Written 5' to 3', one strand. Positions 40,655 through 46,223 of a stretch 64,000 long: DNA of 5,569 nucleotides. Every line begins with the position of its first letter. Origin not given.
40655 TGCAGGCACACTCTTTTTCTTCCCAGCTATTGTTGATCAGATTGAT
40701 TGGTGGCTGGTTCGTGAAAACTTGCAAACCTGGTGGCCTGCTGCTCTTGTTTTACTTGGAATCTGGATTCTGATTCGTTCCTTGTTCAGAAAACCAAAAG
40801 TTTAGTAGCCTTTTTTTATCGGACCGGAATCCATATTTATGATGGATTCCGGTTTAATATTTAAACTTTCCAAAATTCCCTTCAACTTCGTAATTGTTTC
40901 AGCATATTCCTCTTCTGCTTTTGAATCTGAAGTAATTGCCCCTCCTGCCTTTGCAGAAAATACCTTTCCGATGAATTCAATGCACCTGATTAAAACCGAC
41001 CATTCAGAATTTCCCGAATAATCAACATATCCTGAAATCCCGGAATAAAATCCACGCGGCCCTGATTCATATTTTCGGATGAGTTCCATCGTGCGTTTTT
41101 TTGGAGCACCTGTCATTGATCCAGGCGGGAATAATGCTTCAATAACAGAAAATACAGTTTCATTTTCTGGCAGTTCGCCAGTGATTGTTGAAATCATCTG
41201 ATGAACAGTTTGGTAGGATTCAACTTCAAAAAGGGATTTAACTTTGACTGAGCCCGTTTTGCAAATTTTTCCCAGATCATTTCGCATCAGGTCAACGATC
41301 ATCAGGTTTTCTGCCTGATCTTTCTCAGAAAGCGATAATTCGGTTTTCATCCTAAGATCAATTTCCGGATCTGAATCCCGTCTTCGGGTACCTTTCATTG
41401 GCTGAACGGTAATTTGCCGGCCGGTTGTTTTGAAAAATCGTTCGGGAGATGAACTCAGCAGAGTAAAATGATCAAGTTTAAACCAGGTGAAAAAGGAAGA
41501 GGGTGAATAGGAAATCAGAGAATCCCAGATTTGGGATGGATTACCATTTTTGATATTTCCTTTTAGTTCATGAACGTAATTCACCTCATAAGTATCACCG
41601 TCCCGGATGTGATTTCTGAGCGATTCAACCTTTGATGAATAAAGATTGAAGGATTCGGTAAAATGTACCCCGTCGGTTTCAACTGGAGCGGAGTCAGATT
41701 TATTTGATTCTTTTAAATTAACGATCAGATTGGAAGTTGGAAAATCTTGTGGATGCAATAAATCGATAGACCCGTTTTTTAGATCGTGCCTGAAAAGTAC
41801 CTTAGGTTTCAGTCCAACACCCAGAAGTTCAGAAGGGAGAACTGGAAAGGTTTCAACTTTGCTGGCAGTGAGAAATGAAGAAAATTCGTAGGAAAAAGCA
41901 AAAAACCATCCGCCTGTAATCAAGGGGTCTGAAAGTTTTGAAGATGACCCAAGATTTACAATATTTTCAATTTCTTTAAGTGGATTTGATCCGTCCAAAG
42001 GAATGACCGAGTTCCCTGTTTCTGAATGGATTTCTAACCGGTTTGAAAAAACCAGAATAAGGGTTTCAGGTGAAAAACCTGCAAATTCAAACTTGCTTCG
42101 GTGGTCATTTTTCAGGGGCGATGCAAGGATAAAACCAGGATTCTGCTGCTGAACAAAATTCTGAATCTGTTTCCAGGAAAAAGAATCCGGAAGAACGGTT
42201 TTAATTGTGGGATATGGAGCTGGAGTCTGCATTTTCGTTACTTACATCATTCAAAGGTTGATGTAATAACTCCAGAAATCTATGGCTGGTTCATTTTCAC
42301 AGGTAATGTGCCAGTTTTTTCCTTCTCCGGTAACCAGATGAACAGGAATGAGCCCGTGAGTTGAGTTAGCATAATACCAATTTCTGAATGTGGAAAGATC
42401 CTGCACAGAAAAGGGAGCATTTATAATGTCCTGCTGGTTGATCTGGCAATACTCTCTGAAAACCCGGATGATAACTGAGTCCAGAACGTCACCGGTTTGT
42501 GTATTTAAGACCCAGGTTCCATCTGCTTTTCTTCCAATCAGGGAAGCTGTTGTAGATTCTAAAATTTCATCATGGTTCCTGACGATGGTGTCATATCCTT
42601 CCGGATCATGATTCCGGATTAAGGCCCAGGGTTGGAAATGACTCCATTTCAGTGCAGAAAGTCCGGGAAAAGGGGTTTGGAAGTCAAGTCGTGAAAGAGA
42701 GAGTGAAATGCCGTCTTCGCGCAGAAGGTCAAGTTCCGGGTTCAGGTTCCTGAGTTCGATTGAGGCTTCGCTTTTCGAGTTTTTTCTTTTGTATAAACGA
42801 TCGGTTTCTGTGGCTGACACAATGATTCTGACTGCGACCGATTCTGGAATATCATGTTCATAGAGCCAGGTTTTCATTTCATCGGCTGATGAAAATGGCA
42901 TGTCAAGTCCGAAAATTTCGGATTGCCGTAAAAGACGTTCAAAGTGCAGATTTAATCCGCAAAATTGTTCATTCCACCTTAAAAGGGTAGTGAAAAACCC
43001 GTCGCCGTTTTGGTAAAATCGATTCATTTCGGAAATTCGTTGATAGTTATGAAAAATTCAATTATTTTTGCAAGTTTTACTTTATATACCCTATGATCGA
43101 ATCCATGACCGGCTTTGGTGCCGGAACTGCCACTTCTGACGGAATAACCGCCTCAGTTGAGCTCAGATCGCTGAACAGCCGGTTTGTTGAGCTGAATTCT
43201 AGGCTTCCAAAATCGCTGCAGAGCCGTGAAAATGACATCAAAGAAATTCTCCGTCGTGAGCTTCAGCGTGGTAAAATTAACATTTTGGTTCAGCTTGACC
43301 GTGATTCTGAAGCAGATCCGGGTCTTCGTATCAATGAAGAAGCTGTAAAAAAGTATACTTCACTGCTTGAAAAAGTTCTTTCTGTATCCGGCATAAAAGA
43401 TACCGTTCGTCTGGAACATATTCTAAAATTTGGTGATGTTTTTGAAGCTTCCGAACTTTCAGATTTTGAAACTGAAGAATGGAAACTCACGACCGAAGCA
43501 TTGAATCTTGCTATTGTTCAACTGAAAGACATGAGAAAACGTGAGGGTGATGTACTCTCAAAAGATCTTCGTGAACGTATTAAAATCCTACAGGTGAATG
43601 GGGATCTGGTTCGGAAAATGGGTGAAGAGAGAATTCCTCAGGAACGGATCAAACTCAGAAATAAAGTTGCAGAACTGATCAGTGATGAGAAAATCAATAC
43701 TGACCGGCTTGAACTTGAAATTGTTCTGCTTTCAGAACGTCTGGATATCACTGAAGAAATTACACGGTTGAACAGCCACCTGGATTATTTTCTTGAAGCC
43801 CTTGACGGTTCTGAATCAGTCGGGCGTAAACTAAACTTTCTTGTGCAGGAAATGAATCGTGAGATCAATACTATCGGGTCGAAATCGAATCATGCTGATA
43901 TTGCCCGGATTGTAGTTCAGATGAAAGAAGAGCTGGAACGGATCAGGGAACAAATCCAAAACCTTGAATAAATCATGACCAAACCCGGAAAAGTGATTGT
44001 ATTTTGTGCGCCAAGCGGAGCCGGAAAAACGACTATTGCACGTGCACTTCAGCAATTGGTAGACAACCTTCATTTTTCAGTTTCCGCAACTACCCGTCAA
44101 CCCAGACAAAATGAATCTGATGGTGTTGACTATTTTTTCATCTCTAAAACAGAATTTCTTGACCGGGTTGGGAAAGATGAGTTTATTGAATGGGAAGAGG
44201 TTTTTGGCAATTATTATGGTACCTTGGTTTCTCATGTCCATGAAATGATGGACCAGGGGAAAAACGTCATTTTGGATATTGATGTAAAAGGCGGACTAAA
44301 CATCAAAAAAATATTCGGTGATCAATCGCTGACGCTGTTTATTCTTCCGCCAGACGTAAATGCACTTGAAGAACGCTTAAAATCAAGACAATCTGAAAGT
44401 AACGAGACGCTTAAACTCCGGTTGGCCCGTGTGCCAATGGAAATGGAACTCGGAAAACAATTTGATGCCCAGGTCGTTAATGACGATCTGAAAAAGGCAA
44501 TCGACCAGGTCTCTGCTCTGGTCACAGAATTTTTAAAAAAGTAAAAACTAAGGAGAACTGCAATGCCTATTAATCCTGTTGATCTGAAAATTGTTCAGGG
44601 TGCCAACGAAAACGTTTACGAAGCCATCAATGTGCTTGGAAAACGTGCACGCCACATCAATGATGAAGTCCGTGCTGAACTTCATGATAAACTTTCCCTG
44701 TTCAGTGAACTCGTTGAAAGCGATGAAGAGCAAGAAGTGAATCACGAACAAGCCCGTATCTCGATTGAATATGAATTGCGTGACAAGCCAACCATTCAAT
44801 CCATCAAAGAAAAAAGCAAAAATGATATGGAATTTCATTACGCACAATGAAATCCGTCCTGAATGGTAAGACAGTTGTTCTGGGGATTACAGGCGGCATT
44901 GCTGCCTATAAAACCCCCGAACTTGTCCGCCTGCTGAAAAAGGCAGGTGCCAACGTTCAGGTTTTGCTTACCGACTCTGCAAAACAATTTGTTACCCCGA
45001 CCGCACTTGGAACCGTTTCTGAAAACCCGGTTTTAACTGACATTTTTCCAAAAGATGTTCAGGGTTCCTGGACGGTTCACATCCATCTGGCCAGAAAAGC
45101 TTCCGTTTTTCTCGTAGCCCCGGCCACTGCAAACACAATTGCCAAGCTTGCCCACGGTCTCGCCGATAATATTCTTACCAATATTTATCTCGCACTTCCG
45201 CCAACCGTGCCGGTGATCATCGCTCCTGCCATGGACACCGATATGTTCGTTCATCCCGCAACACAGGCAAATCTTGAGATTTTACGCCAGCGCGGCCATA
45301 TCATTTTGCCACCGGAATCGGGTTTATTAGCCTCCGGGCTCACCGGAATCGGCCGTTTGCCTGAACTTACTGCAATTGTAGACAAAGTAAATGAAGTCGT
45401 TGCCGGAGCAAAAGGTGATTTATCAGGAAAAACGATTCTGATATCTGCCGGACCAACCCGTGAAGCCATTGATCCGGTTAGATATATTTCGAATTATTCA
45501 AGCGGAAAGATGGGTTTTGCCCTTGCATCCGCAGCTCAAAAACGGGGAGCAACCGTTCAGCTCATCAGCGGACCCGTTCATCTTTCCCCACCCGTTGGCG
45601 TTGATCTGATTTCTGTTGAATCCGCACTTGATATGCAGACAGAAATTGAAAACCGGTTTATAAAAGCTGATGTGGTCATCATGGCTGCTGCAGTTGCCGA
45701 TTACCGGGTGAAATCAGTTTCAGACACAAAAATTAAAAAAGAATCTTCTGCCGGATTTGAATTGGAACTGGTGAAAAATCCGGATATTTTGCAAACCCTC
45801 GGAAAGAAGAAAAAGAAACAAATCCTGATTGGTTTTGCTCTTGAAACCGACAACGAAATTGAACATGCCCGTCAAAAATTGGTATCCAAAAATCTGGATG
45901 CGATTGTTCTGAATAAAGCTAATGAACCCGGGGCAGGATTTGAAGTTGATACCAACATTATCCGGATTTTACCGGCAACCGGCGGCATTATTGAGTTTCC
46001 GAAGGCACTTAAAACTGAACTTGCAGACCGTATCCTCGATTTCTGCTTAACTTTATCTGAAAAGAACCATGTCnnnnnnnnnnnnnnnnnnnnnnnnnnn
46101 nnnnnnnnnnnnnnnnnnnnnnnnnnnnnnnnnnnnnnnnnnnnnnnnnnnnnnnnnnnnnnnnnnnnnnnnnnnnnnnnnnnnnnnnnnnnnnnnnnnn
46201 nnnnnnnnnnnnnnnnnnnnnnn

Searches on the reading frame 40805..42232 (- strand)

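Call 13: search_protein_families(library=pfam, proteins=[window:40805-42232:-], max_evalue=0.001)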
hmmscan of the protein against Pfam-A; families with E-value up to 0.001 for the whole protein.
window:40805-42232:- (476 aa): 1 family
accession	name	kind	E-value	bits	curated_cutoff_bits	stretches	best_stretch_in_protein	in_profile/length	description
PF00425.24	Chorismate_bind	-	1.3e-86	290.8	27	1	197-449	4-257/257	chorismate binding enzyme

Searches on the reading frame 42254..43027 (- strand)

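Call 13: search_protein_families(library=pfam, proteins=[window:42254-43027:-], max_evalue=0.001)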
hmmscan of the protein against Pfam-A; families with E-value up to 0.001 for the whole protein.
window:42254-43027:- (258 aa): 1 family
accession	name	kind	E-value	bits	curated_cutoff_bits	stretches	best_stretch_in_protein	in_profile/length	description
PF01063.24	Aminotran_4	-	3.3e-20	73.4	28.5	1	10-231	1-222/223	Amino-transferase class IV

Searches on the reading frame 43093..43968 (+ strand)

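Call 13: search_protein_families(library=pfam, proteins=[window:43093-43968:+], max_evalue=0.001)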
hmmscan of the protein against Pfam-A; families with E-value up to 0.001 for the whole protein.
window:43093-43968:+ (292 aa): 2 families
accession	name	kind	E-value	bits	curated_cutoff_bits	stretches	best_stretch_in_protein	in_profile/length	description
PF08340.16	YicC-like_C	-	1.7e-41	141.6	27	1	175-292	3-120/120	Endoribonuclease YicC-like, C-terminal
PF03755.18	YicC-like_N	-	8e-40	137.2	25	1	2-156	1-155/156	Endoribonuclease YicC-like, N-terminal region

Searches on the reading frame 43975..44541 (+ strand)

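Call 13: search_protein_families(library=pfam, proteins=[window:43975-44541:+], max_evalue=0.001)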
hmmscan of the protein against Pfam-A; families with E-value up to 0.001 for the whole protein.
window:43975-44541:+ (189 aa): 4 families
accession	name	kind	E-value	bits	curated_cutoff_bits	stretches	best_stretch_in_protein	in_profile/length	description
PF00625.27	Guanylate_kin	-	7.3e-43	146.8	25.2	1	6-183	3-179/182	Guanylate kinase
PF07931.18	CPT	-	7e-06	26.4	22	1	5-104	1-89/172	Chloramphenicol phosphotransferase-like protein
PF13238.12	AAA_18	-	0.00018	22.4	29.4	1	8-141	1-114/128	AAA domain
PF13671.12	AAA_33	-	0.00046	20.9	27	0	7-101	1-76/143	AAA domain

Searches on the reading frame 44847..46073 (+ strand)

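Call 13: search_protein_families(library=pfam, proteins=[window:44847-46073:+], max_evalue=0.001)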
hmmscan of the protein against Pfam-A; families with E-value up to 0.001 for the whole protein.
window:44847-46073:+ (409 aa): 2 families
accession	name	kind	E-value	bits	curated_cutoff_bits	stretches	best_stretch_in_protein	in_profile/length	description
PF04127.22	DFP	-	1.8e-73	246.8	22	1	192-374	1-185/186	DNA/pantothenate metabolism flavoprotein C-terminal domain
PF02441.25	Flavoprotein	-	2.5e-33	115.4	22.7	1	8-183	1-160/162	Flavoprotein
